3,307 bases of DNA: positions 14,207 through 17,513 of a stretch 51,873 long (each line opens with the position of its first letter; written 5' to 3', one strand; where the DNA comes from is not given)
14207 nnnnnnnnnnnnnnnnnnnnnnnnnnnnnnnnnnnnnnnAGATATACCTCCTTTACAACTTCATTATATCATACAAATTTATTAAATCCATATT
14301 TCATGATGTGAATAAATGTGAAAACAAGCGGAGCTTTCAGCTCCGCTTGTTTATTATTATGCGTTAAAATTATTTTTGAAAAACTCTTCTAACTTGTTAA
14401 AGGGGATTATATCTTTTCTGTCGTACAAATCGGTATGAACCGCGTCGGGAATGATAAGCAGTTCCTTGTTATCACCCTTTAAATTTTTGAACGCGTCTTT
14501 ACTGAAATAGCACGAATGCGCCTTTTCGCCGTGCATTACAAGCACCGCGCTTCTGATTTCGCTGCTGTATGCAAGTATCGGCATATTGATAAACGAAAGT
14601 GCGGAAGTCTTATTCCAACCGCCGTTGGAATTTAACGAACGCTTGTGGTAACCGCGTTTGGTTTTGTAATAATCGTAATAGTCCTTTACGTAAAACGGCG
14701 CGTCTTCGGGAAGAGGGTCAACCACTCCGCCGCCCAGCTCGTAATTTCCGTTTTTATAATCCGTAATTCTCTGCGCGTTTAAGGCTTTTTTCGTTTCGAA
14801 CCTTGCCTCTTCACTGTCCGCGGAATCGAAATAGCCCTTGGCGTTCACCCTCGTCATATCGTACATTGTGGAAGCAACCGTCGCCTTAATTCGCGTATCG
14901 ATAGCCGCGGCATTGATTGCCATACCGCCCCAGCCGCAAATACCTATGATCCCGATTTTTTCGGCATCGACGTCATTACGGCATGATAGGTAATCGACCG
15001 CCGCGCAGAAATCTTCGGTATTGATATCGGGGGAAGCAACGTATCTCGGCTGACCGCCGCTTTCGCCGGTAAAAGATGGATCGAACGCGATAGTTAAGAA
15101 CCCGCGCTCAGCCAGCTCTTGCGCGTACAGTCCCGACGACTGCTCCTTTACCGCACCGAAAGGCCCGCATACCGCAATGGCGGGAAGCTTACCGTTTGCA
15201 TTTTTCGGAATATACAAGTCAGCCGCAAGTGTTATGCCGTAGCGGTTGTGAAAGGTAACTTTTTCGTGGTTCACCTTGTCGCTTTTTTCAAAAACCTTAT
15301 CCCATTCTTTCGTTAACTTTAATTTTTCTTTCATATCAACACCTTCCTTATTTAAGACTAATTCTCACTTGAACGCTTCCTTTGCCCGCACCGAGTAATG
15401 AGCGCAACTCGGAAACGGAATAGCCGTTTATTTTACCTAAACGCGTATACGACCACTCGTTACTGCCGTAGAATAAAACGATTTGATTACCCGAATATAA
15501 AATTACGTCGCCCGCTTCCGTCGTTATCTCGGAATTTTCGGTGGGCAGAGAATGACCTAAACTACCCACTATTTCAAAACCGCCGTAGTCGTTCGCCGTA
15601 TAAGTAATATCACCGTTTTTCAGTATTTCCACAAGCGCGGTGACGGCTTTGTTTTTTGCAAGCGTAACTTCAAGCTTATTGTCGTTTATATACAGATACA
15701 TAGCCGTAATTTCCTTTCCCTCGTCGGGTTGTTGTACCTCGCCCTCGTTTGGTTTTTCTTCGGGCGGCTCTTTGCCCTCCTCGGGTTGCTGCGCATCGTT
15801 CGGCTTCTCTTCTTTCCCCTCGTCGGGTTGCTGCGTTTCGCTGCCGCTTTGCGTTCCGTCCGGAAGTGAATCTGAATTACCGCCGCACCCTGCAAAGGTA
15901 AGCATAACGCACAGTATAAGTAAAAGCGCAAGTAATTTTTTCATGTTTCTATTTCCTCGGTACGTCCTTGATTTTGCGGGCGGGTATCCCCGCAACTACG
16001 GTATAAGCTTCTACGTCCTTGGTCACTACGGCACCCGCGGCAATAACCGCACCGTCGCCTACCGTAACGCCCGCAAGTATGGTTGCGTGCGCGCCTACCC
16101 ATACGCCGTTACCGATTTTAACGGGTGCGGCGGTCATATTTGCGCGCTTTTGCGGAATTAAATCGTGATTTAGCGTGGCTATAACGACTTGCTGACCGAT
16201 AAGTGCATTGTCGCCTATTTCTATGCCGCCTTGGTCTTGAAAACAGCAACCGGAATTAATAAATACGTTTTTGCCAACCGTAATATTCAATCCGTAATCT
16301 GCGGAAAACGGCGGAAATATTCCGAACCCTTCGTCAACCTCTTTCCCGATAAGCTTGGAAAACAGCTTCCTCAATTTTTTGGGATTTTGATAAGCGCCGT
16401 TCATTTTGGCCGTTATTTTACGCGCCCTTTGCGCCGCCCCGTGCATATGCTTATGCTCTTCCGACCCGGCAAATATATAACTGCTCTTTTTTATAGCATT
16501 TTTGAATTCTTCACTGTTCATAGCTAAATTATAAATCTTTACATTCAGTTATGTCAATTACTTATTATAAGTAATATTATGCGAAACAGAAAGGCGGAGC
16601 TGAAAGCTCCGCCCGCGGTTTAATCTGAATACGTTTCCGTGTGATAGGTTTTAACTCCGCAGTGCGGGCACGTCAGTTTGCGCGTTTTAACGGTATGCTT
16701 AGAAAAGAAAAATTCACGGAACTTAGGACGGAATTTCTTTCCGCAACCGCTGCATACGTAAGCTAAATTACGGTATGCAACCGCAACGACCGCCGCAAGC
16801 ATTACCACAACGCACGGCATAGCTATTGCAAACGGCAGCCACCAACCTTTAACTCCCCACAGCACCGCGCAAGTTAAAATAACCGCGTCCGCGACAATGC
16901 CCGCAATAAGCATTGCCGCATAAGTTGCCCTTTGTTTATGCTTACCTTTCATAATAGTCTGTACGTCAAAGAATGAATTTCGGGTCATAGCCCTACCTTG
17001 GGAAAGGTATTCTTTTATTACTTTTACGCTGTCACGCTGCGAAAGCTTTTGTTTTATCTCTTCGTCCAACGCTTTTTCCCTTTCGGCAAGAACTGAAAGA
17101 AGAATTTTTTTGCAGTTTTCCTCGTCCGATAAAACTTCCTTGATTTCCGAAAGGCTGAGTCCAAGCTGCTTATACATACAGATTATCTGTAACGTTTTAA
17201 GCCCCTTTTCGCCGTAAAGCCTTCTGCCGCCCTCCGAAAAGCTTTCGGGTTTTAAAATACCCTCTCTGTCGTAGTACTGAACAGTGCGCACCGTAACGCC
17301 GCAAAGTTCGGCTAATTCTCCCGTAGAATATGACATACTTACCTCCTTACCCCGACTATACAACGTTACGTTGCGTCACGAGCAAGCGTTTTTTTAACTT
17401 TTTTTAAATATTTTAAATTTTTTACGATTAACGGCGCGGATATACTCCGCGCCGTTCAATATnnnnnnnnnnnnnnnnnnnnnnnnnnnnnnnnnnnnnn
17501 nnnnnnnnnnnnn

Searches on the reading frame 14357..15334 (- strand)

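Call 63: search_protein_families(library=pfam, proteins=[window:14357-15334:-], max_evalue=0.00001)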
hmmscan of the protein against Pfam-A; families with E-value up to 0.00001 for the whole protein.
window:14357-15334:- (325 aa): 6 families
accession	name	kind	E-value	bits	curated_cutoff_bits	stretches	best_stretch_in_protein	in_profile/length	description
PF02129.25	Peptidase_S15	-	3.1e-11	43.9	23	1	33-174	2-148/262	X-Pro dipeptidyl-peptidase (S15 family)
PF12740.14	PETase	-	4.6e-08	33.2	28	1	37-162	41-162/263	PET hydrolase-like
PF01738.24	DLH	-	1.5e-07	31.6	21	1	37-154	2-126/217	Dienelactone hydrolase family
PF00326.27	Peptidase_S9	-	1.4e-06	28.4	22.6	0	72-154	8-94/213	Prolyl oligopeptidase family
PF00561.26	Abhydrolase_1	-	2.2e-06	28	25.8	1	71-304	20-242/245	alpha/beta hydrolase fold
PF05448.18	AXE1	-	5.1e-06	25.9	21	0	108-156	159-207/321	Acetyl xylan esterase (AXE1)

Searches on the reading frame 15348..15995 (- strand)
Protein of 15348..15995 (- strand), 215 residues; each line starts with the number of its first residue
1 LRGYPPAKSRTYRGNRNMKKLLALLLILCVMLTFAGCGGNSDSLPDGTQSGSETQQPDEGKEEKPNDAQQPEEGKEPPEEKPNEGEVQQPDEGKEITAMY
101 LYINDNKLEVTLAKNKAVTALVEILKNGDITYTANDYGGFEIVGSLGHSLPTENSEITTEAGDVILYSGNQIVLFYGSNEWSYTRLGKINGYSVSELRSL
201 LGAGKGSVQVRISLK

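Call 63: search_protein_families(library=pfam, proteins=[window:15348-15995:-], max_evalue=0.00001)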
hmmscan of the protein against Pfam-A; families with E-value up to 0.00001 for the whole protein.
window:15348-15995:- (215 aa): 1 family
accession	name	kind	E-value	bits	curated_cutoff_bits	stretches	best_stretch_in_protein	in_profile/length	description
PF18050.6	Cyclophil_like2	-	3.6e-22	79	22.7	1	102-213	2-115/115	Cyclophilin-like family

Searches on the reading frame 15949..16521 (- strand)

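Call 63: search_protein_families(library=pfam, proteins=[window:15949-16521:-], max_evalue=0.00001)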
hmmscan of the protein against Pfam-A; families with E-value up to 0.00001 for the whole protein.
window:15949-16521:- (190 aa): 2 families
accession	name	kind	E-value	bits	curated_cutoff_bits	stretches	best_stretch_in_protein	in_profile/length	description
PF00132.30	Hexapep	-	2.3e-15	56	27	1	134-168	2-36/36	Bacterial transferase hexapeptide (six repeats)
PF14602.12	Hexapep_2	-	6.4e-13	48.6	27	1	133-168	1-34/34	Hexapeptide repeat of succinyl-transferase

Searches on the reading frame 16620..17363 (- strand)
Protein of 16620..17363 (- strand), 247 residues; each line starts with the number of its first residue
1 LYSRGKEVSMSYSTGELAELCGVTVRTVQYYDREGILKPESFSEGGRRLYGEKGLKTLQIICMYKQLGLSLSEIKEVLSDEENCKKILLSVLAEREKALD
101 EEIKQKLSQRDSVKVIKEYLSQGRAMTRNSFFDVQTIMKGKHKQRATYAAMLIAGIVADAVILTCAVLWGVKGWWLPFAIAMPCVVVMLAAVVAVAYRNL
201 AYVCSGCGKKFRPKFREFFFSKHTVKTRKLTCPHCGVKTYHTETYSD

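Call 63: search_protein_families(library=pfam, proteins=[window:16620-17363:-], max_evalue=0.00001)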
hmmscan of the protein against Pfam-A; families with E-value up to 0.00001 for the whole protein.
window:16620-17363:- (247 aa): 3 families
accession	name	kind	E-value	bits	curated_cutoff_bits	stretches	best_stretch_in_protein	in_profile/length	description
PF13411.12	MerR_1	-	2.5e-19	69.6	21.6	1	12-80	1-68/69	MerR HTH family regulatory protein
PF00376.29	MerR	-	1.2e-13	51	28.2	1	13-50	1-38/38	MerR family regulatory protein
PF09278.17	MerR-DNA-bind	-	4.1e-07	31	25.4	1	55-110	1-59/65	MerR, DNA binding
